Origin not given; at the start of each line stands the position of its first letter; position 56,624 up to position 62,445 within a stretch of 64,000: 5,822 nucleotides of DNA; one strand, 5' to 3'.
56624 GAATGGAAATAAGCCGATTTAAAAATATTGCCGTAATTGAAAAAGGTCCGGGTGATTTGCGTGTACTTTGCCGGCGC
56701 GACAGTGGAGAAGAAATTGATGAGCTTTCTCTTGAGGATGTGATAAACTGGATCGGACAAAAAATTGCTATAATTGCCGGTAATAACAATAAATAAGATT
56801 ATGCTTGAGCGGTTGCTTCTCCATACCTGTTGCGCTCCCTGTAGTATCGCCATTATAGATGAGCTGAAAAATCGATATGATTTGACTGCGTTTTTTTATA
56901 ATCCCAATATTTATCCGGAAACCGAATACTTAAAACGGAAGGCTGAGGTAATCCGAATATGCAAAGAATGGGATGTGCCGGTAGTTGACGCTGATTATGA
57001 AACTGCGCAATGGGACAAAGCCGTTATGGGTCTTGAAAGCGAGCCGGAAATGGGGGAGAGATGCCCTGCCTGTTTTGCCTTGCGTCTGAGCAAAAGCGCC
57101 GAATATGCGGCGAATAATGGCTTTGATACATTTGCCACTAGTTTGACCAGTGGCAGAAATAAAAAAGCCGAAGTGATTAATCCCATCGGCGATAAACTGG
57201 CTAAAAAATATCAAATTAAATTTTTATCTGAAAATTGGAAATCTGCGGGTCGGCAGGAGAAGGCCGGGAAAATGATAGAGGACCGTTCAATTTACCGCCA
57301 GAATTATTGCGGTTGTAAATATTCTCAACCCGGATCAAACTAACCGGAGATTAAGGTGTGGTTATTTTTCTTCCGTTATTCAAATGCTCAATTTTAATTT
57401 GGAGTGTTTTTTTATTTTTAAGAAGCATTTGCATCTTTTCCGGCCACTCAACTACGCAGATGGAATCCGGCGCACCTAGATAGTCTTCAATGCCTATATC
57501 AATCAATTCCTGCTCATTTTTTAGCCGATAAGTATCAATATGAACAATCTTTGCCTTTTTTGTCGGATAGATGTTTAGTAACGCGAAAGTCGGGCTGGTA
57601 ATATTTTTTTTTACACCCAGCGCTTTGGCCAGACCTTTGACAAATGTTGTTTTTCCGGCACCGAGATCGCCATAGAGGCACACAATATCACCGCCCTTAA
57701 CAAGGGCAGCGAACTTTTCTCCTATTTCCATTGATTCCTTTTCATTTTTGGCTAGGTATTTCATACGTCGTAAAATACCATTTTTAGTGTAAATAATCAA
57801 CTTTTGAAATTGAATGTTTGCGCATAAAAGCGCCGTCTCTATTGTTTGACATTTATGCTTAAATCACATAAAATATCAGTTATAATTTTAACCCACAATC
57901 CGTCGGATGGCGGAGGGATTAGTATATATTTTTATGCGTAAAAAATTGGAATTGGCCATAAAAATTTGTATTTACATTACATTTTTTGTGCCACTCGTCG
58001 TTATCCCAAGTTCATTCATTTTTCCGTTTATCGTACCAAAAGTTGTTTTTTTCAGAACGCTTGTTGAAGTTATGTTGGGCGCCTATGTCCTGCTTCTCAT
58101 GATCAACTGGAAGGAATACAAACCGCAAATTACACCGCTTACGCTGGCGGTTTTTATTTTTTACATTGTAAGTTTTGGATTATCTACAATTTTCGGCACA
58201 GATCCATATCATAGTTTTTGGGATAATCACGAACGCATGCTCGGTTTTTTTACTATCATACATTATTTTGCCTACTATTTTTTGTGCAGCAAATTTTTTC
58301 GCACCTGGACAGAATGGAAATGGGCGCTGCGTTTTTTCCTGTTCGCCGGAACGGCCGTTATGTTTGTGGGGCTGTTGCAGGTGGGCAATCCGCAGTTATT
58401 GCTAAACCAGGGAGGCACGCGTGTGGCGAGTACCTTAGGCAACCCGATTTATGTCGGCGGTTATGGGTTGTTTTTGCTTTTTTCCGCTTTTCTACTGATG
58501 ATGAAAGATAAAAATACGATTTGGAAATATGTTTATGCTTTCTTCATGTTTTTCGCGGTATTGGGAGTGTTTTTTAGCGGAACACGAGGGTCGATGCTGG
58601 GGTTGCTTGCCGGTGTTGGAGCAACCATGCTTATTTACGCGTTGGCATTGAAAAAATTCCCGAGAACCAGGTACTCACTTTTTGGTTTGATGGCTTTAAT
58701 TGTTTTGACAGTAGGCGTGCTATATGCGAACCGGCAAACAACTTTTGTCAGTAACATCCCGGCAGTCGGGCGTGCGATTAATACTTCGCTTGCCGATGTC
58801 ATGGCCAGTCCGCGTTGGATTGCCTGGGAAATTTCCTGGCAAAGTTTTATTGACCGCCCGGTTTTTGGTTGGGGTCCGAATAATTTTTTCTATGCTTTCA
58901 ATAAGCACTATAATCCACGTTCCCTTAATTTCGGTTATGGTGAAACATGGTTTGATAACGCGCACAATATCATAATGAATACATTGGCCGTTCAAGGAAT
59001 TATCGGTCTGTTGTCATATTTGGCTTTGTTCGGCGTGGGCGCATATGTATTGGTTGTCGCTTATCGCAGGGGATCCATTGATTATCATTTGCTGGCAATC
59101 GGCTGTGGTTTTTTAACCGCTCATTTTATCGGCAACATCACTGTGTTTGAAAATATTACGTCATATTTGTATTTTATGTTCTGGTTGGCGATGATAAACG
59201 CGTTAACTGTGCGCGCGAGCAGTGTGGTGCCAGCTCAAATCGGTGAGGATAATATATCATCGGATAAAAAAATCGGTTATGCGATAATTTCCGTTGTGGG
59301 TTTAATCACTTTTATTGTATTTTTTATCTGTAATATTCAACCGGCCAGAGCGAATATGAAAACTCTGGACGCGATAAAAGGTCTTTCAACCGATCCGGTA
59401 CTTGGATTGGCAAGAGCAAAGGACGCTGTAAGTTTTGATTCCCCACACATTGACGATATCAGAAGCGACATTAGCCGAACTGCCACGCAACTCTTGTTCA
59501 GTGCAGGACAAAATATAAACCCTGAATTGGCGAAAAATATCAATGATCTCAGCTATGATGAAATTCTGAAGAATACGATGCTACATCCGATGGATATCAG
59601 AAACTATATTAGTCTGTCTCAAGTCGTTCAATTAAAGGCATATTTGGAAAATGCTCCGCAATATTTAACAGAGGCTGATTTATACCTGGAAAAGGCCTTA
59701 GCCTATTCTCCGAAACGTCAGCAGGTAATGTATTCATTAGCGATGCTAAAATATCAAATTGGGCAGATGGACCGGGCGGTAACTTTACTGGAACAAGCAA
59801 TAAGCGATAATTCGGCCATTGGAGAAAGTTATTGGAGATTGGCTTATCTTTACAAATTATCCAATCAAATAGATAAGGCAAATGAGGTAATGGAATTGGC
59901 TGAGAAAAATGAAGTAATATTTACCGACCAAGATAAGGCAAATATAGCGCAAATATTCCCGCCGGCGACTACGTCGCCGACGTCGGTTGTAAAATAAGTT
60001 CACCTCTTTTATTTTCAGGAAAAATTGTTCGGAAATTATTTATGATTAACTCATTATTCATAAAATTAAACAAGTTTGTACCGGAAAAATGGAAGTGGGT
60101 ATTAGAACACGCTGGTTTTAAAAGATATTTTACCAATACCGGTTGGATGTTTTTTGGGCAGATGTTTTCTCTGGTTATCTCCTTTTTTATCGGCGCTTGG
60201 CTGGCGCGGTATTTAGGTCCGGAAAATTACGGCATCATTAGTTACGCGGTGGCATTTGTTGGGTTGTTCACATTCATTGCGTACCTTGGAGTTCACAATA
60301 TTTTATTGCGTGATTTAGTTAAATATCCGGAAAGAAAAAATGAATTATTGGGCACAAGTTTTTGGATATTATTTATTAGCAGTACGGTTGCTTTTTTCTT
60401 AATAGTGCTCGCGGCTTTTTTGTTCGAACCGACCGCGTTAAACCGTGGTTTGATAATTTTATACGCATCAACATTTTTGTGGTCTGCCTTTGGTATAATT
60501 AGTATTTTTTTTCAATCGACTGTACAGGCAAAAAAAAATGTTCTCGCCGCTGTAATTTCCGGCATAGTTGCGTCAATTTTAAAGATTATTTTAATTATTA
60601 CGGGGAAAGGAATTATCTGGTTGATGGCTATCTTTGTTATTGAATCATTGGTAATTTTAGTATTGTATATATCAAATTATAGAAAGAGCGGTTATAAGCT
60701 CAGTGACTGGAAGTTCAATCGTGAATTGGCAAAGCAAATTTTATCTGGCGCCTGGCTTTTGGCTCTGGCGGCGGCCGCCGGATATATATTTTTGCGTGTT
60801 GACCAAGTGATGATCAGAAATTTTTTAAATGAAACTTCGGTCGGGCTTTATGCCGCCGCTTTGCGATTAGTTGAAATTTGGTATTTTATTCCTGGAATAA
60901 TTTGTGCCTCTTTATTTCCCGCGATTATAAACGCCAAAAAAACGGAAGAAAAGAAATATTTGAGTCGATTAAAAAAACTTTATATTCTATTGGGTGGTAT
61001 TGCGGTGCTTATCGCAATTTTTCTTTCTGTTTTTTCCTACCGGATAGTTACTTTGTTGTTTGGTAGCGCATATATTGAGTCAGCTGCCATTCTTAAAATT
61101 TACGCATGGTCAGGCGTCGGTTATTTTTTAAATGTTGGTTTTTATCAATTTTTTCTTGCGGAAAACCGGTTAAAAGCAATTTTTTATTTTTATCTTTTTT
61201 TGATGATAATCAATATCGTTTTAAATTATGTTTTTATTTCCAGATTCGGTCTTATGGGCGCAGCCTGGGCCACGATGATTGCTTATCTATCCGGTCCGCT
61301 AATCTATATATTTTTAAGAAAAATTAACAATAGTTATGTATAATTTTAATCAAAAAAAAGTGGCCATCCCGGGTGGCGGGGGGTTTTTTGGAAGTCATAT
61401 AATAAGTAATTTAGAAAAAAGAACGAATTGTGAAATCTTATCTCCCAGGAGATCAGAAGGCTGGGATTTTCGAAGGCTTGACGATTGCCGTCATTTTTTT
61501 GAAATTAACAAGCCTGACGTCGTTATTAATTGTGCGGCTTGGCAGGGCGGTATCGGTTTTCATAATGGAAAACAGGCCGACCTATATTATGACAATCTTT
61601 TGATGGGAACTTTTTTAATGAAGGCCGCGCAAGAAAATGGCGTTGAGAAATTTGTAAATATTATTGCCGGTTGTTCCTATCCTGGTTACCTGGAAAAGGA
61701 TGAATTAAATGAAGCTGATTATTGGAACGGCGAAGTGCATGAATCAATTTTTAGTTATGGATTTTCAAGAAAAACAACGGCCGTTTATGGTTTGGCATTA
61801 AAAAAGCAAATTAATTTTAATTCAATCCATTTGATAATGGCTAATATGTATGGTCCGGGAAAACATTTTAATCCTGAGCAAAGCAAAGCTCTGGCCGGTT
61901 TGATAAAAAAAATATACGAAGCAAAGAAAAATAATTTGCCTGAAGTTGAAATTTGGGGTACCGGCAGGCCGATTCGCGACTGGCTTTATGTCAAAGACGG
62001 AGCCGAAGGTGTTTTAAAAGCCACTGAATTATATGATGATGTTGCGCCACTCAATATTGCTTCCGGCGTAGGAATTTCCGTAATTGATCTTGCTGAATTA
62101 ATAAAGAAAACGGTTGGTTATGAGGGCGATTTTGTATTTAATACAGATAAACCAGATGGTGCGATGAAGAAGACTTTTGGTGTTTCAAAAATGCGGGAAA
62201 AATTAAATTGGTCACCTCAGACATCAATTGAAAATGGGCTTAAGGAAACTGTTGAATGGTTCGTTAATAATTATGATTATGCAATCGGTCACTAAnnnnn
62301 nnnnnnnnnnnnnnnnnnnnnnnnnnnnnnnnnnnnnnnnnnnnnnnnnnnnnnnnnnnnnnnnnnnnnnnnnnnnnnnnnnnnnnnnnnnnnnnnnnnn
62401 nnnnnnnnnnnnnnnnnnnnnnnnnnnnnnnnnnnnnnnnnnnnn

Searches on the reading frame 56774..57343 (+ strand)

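Call 7: search_protein_families(library=pfam, proteins=[window:56774-57343:+], max_evalue=0.01)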
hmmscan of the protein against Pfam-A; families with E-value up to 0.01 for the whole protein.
window:56774-57343:+ (189 aa): 1 family
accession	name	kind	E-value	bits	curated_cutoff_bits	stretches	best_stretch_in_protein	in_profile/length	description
PF02677.20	QueH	-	4.8e-62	209.6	23.5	1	14-185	1-173/175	Epoxyqueuosine reductase QueH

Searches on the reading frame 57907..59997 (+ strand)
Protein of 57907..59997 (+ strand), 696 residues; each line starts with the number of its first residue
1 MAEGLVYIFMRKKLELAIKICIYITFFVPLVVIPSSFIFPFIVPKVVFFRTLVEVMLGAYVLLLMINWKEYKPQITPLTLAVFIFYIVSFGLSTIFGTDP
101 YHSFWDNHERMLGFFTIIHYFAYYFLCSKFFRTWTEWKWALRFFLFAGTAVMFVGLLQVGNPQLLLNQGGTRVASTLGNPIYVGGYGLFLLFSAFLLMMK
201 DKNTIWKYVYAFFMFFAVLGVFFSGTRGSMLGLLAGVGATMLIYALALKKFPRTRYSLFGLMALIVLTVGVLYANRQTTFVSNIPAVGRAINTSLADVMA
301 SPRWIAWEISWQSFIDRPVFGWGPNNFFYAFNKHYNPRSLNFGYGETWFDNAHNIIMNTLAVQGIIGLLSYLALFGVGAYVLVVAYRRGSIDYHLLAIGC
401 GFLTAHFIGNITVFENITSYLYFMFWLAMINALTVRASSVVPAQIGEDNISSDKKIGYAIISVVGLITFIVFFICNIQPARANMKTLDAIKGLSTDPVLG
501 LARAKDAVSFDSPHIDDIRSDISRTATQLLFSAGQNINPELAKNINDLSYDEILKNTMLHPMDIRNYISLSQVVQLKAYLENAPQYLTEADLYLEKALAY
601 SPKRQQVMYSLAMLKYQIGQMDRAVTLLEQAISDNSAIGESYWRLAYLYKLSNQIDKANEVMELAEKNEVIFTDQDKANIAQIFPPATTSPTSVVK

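Call 7: search_protein_families(library=pfam, proteins=[window:57907-59997:+], max_evalue=0.01)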
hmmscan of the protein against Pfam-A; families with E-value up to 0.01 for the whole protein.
window:57907-59997:+ (696 aa): 6 families
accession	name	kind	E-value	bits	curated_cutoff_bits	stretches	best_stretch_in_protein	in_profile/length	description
PF04932.20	Wzy_C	-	1.5e-20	73.9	31.7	1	213-372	2-149/149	O-Antigen ligase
PF14559.12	TPR_19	-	2e-06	28.5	25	1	592-635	12-55/68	Tetratricopeptide repeat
PF13181.12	TPR_8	-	8.6e-05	22.9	25.7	0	606-633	2-29/34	Tetratricopeptide repeat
PF13174.12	TPR_6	-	0.00019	22.3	26.3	0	607-634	2-29/33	Tetratricopeptide repeat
PF25060.1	ARM_TT21_2nd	-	0.0016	18.4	27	1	581-642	198-259/270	Tetratricopeptide repeat protein 21 second ARM domain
PF07719.23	TPR_2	-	0.0065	17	27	0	607-633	3-29/34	Tetratricopeptide repeat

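Call 22: search_protein_families(library=ncbifam, proteins=[window:57907-59997:+], max_evalue=0.01)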
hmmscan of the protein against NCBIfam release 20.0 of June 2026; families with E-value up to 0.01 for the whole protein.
window:57907-59997:+ (696 aa): 6 families
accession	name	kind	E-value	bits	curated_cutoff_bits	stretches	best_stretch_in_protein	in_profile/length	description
TIGR00947.1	2A73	equivalog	3.3e-13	49.5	366.4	1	53-378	44-361/425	IctB family putative bicarbonate transporter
TIGR02917.1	PEP_TPR_lipo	equivalog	3e-06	25.4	312.2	1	588-663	820-895/899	XrtA/PEP-CTERM system TPR-repeat protein PrsT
NF040959.1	MamA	equivalog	2.9e-05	23.6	200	1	590-665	90-165/204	magnetosome protein MamA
TIGR00990.1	3a0801s09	subfamily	0.00046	19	757.25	1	580-667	517-604/615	mitochondrial import receptor subunit TOM70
TIGR02521.1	type_IV_pilW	equivalog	0.0011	18.5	154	1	587-634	151-198/234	type IV pilus biogenesis/stability protein PilW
NF033920.0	C39_PA2778_fam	equivalog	0.0019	17.7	150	1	558-666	144-251/255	PA2778 family cysteine peptidase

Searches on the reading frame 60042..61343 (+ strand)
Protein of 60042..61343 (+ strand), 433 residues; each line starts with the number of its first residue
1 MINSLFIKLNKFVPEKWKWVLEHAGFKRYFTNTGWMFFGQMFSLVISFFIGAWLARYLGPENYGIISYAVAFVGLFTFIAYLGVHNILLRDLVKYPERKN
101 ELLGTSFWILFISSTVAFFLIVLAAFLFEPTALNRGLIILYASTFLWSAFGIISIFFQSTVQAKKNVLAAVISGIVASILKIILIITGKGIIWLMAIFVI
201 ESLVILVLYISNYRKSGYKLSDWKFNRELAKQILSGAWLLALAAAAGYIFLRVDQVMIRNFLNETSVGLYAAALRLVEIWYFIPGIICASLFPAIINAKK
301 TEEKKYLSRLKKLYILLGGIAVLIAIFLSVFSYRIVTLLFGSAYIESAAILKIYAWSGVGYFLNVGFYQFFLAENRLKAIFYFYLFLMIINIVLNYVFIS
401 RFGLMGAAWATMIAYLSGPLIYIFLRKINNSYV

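Call 7: search_protein_families(library=pfam, proteins=[window:60042-61343:+], max_evalue=0.01)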
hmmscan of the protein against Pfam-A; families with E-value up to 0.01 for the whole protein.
window:60042-61343:+ (433 aa): 4 families
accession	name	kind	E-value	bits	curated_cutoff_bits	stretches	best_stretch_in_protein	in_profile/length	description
PF01943.22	Polysacc_synt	-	3.5e-24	86.1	28.2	1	32-295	4-270/274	Polysaccharide biosynthesis protein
PF13440.11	Polysacc_synt_3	-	1.2e-22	81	23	1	54-348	2-292/293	Polysaccharide biosynthesis protein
PF03023.19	MurJ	-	5.1e-13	48.9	27.4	1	116-426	77-400/451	Lipid II flippase MurJ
PF01554.23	MatE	-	0.00027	21.1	24.9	1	253-397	15-161/161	MatE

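Call 22: search_protein_families(library=ncbifam, proteins=[window:60042-61343:+], max_evalue=0.01)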
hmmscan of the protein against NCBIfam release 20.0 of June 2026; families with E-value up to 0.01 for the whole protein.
window:60042-61343:+ (433 aa): 7 families
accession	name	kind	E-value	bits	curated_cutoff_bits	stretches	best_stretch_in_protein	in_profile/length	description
NF007773.0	PRK10459.1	equivalog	3.7e-10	39.4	273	1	51-422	29-398/492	MOP flippase family protein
NF041871.1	Wzx_EPS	equivalog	1.9e-08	33.5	800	1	42-415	15-391/492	exopolysaccharide biosynthesis flippase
TIGR00797.1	matE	subfamily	2.7e-08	33.1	147.4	1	311-427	73-193/396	MATE family efflux transporter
TIGR01695.1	murJ_mviN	equivalog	5e-08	32.1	235.55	1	105-426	92-426/506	murein biosynthesis integral membrane protein MurJ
NF047674.1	TeichurnBiosyTuaB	equivalog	4e-07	29.4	580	1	40-413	19-390/469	teichuronic acid biosynthesis protein TuaB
NF050818.1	PolSacchBiosHfsF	equivalog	5.2e-07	29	700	1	54-419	27-396/468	polysaccharide biosynthesis protein HfsF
NF058658.1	Oglyco_Wzx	exception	0.00045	19.4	720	1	35-405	16-381/478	O-glycosylation flippase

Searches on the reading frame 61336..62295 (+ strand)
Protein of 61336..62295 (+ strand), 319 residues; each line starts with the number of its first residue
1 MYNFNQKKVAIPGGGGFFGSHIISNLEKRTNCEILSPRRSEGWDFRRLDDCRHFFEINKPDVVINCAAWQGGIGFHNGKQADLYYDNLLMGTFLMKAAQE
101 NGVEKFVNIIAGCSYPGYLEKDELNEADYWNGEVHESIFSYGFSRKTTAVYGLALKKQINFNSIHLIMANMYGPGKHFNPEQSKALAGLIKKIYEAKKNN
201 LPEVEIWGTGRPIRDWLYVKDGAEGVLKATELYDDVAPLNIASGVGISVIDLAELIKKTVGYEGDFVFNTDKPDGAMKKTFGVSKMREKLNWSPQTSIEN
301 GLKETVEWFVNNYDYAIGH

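Call 7: search_protein_families(library=pfam, proteins=[window:61336-62295:+], max_evalue=0.01)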
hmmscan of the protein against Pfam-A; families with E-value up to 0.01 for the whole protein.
window:61336-62295:+ (319 aa): 4 families
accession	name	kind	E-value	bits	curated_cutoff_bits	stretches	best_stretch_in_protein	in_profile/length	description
PF01370.27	Epimerase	-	2.9e-36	125.5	20.9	1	11-237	3-232/240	NAD dependent epimerase/dehydratase family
PF16363.11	GDP_Man_Dehyd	-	8e-12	45.7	27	1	50-305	66-332/332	GDP-mannose 4,6 dehydratase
PF04321.23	RmlD_sub_bind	-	3.2e-06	26.9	27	1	8-70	2-62/287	RmlD substrate binding domain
PF02719.21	Polysacc_synt_2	-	0.0034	17.1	20.2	0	45-109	63-126/293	Polysaccharide biosynthesis protein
